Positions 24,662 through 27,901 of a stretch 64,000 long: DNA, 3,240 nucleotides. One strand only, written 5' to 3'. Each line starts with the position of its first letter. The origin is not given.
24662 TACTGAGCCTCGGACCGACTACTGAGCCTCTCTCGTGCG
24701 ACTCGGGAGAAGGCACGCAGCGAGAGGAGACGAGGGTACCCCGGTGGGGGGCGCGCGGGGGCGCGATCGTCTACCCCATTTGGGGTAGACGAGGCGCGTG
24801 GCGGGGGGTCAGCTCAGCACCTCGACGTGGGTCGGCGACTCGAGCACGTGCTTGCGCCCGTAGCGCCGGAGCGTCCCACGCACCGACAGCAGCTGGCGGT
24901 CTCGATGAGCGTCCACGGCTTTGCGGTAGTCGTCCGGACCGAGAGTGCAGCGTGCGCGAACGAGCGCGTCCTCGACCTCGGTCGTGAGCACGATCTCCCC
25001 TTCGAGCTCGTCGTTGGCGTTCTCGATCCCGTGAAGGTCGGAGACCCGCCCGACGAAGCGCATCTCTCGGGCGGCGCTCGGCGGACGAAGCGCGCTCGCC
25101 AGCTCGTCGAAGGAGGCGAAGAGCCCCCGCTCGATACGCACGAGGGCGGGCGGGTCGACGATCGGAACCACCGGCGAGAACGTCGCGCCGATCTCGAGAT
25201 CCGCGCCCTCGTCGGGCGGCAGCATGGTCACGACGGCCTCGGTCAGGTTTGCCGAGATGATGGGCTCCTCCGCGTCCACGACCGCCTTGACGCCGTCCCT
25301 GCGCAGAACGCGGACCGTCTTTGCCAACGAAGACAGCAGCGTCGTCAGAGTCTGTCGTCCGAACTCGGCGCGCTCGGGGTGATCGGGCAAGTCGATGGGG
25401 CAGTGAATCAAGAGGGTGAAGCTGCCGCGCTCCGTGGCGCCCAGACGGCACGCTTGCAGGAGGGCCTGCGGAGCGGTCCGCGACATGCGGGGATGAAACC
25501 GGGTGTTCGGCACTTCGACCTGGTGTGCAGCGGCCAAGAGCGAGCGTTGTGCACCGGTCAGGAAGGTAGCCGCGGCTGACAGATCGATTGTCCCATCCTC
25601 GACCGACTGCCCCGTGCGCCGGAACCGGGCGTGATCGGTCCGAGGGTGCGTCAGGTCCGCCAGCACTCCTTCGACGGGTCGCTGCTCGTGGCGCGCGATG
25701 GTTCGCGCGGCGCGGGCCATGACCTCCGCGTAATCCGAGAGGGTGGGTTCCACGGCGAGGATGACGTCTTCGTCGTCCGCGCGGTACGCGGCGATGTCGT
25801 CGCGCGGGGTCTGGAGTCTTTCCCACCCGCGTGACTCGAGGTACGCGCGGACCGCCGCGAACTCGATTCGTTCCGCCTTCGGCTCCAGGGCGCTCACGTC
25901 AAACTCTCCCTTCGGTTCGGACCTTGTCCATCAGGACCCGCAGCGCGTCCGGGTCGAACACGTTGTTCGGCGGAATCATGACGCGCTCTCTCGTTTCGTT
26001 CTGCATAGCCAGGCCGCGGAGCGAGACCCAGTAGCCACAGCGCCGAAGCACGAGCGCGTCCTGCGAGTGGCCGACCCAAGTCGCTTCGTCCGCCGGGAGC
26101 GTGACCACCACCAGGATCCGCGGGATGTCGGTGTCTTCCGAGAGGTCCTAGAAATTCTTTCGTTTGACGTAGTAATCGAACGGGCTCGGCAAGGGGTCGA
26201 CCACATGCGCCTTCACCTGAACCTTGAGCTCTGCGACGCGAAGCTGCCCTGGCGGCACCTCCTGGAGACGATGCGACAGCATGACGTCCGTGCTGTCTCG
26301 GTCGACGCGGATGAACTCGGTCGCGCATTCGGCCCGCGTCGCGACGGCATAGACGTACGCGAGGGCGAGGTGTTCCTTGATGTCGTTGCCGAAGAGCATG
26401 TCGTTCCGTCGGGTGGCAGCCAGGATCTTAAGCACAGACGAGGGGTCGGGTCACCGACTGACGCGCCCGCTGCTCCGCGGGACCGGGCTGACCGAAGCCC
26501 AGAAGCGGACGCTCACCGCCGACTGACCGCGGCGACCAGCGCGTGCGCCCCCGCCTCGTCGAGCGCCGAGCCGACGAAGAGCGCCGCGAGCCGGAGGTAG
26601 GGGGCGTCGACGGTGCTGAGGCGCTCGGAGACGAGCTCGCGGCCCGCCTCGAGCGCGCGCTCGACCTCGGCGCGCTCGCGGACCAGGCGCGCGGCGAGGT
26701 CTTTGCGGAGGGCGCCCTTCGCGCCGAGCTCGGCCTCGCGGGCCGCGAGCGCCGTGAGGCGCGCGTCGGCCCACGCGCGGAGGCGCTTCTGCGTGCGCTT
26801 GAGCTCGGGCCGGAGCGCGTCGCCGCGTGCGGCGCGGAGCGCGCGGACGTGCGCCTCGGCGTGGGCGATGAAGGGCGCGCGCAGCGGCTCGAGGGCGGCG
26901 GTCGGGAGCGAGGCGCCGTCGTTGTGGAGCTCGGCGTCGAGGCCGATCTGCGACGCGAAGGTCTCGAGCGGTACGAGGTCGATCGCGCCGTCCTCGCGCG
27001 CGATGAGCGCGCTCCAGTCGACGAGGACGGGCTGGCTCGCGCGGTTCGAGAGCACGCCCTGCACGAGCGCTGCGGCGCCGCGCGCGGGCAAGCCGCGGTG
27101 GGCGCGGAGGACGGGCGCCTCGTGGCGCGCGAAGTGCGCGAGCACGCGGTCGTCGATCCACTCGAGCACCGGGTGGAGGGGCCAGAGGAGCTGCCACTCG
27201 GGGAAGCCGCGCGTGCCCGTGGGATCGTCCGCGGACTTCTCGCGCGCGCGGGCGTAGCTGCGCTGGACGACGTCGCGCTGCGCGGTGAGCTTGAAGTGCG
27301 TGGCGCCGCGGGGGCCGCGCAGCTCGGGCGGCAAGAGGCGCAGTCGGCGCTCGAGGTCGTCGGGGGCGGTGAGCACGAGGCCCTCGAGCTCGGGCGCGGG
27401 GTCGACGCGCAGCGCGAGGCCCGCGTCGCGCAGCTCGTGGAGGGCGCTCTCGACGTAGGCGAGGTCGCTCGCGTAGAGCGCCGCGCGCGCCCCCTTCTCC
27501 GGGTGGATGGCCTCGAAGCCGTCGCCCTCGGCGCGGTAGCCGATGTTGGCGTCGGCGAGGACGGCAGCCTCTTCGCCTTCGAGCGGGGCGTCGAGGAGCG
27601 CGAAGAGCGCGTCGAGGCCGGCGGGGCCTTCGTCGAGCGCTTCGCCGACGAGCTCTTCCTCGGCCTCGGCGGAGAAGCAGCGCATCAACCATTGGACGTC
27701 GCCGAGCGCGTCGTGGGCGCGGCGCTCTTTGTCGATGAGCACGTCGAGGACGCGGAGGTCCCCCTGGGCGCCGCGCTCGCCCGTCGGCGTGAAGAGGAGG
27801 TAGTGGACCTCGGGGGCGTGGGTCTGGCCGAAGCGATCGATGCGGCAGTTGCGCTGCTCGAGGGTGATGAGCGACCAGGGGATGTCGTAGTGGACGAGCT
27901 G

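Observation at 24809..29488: SNF2 helicase + DUF4365-type nuclease + unknown 362-aa protein: a compact operon not assignable to any named system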

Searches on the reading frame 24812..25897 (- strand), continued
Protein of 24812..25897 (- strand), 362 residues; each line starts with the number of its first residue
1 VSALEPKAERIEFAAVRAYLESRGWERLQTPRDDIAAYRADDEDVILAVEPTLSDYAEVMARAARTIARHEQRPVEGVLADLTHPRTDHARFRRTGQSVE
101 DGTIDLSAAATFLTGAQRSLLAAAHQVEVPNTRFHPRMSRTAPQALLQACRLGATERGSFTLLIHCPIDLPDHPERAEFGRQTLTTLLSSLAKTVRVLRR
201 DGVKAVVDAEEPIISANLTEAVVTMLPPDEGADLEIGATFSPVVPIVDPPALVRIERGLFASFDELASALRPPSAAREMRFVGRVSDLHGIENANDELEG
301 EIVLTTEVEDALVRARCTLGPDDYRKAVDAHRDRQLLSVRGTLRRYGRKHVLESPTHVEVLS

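Call 89: fold_search(model_id=the predicted structure, library=viral)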
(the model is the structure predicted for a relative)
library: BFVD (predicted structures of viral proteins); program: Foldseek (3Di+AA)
matches with E <= 10: 801; with E <= 0.001: 2
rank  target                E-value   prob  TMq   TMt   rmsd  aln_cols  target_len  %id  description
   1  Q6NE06                6.0e-20  1.00  0.64  0.61   6.5       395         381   11  Uncharacterized protein [Leptospira phage LE1]
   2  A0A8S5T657            1.2e-07  1.00  0.32  0.41  13.1       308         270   11  Uncharacterized protein [Myoviridae sp. ctLIM9]
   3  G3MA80                1.6e-03  0.72  0.17  0.11  26.5       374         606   12  Gp339 [Bacillus phage G]
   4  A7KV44                3.7e-03  1.00  0.17  0.05   5.8        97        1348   15  (no name in the UniProt tables at hand)
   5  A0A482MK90            4.6e-03  1.00  0.20  0.66   2.8        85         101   16  Uncharacterized protein [Nodularia phage vB_NspS-kac65v162]
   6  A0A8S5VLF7            4.8e-03  0.95  0.19  0.08  17.8       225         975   11  (no name in the UniProt tables at hand)
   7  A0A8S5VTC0            6.0e-03  1.00  0.16  0.06   4.9        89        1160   10  (no name in the UniProt tables at hand)
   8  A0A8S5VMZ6            9.2e-03  1.00  0.19  0.10   4.6        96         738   14  (no name in the UniProt tables at hand)
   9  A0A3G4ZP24            1.9e-02  0.99  0.16  0.36   7.4       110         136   14  Uncharacterized protein [Terrestrivirus sp.]
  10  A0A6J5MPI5            2.1e-02  1.00  0.17  0.41   4.3       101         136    9  Uncharacterized protein [uncultured Caudovirales phage]
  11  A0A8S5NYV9            2.3e-02  0.99  0.17  0.26   8.5       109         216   12  tRNA_anti-like [Siphoviridae sp. ctiMP24]
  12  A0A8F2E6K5            2.3e-02  0.91  0.15  0.06  15.8       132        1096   11  DNA-directed DNA polymerase [Streptomyces phage TunaTartare]
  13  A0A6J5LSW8            2.3e-02  0.63  0.17  0.23  15.7       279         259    8  Uncharacterized protein [uncultured Caudovirales phage]
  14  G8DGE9                2.4e-02  0.94  0.18  0.27  14.2       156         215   17  (no name in the UniProt tables at hand)
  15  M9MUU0                2.8e-02  0.21  0.13  0.19  17.0       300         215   10  (no name in the UniProt tables at hand)
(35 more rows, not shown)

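Call 92: search_protein_families(library=pfam, proteins=[L033:8145-8963:-, L032:10417-11133:-], max_evalue=0.01)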
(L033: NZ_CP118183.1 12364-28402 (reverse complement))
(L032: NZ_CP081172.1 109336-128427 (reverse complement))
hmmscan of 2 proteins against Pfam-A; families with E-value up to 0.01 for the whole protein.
L033:8145-8963:- (272 aa): 0 families

L032:10417-11133:- (238 aa): 1 family
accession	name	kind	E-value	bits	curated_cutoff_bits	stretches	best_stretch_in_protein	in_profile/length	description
PF04699.19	P16-Arc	-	0.0017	19.2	21.9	1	51-137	23-108/150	ARP2/3 complex 16 kDa subunit (p16-Arc)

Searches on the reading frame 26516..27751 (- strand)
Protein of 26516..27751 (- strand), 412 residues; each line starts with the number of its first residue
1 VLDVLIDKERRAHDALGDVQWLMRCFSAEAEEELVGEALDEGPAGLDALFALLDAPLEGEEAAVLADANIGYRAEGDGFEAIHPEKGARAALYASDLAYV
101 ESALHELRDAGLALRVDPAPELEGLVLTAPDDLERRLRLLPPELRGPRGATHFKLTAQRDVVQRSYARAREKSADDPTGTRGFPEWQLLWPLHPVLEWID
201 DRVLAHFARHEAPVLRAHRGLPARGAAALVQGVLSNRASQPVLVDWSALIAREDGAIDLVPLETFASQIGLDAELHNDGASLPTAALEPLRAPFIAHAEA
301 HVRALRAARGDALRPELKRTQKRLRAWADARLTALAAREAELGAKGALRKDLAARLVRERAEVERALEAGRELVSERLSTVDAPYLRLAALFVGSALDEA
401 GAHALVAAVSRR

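Call 63: search_protein_families(library=padloc, proteins=[window:26516-27751:-], max_evalue=0.01)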
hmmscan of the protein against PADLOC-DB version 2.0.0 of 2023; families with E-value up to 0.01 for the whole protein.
window:26516-27751:- (412 aa): 0 families

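Call 79: predict_structure(alignment_id=A4)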
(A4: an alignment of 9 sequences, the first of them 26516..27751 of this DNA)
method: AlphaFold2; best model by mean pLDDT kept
length: 412 residues; sequences in the alignment: 9
mean_pLDDT: 73.9   pTM: 0.49
mean pLDDT of the five models: 73.9, 71.9, 67.7, 66.8, 66.4
residues with pLDDT >= 90: 90; 70-90: 186; 50-70: 71; < 50: 65
segments of 3 or more residues with pLDDT < 50: 1-25, 60-91, 207-210
pLDDT, mean of each block of 10 residues (from residue 1): 38 38 49 70 74 55 38 32 31 72 81 85 87 75 58 84 84 65 76 76 55 79 92 69 82 94 88 69 88 91 86 82 91 93 84 92 89 71 76 92 95 75
secondary structure, 60 per line:
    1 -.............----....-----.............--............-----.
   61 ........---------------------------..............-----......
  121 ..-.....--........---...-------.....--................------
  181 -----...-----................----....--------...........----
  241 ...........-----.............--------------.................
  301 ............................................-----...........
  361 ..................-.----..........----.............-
elements in order: H2-14 H19-22 H28-40 H43-54 H60-68 H96-109 E115-119 E124-128 H131-138 E152-156 H159-174 E186-188 H194-209 E214-217 E226-236 E241-251 E257-261 H262-269 H284-344 H350-378 E385-394 H399-411

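Call 82: fold_search(model_id=the predicted structure, library=pdb)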
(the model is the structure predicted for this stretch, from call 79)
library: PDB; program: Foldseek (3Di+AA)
matches with E <= 10: 162; with E <= 0.001: 1
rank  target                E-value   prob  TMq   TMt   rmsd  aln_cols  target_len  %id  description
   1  8spg                  6.0e-06  1.00  0.26  0.16  12.5       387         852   17  Crystal structure of N-terminally truncated Escherichia coli RapA in complex with MgADP (released 2024-07-03)
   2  9gg2_D                1.2e+00  0.09  0.07  0.07  11.2        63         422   19  Structure of IPNV L5 capsid (released 2025-01-08)
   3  7akz_A                1.4e+00  0.08  0.15  0.14  25.5       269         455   10  Deciphering the role of the channel constrictions in the opening mechanism of MexAB-OprM efflux pump from Pseudomonas  (released 2022-04-13)
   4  5gke_A                1.9e+00  0.09  0.06  0.10   7.2        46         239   13  Structure of EndoMS-dsDNA1 complex (released 2016-11-02)
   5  9gg2_A                2.0e+00  0.08  0.07  0.07  10.0        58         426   19  Structure of IPNV L5 capsid (released 2025-01-08)
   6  8glv_Eb               2.1e+00  0.18  0.15  0.05  27.6       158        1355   16  96-nm repeat unit of doublet microtubules from Chlamydomonas reinhardtii flagella (released 2023-05-31)
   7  5gkj_B                2.1e+00  0.12  0.07  0.11   6.6        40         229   12  Structure of EndoMS in apo form (released 2016-11-02)
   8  9i2q_A                2.1e+00  0.06  0.11  0.07  27.4       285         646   14  Wzc-K540M-3YE MgADP C1 (released 2025-04-30)
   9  9cfv_P                2.6e+00  0.03  0.09  0.06  18.0       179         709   13  Cryo-EM structure of delta-NTR myosin-1c bound to F-actin (released 2025-02-12)
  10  8chx_B                2.7e+00  0.06  0.07  0.14   5.3        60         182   10  Structure and function of LolA from Vibrio cholerae (released 2023-06-21)
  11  2x51_A                2.7e+00  0.04  0.07  0.04   9.2        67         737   13  M6 delta Insert1 (released 2011-01-26)
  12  2zpc                  2.9e+00  0.13  0.08  0.17   3.5        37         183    8  Crystal structure of the R43L mutant of LolA in the closed form (released 2008-08-05)
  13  5gkj_A                3.0e+00  0.08  0.06  0.11   6.9        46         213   13  Structure of EndoMS in apo form (released 2016-11-02)
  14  3pjw                  3.0e+00  0.04  0.09  0.09  16.1       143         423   12  Structure of Pseudomonas fluorescence LapD GGDEF-EAL dual domain, I23 (released 2011-02-09)
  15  3pju                  3.2e+00  0.03  0.09  0.13   7.8        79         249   11  Structure of Pseudomonas fluorescence LapD EAL domain complexed with c-di-GMP, P6522 (released 2011-02-09)
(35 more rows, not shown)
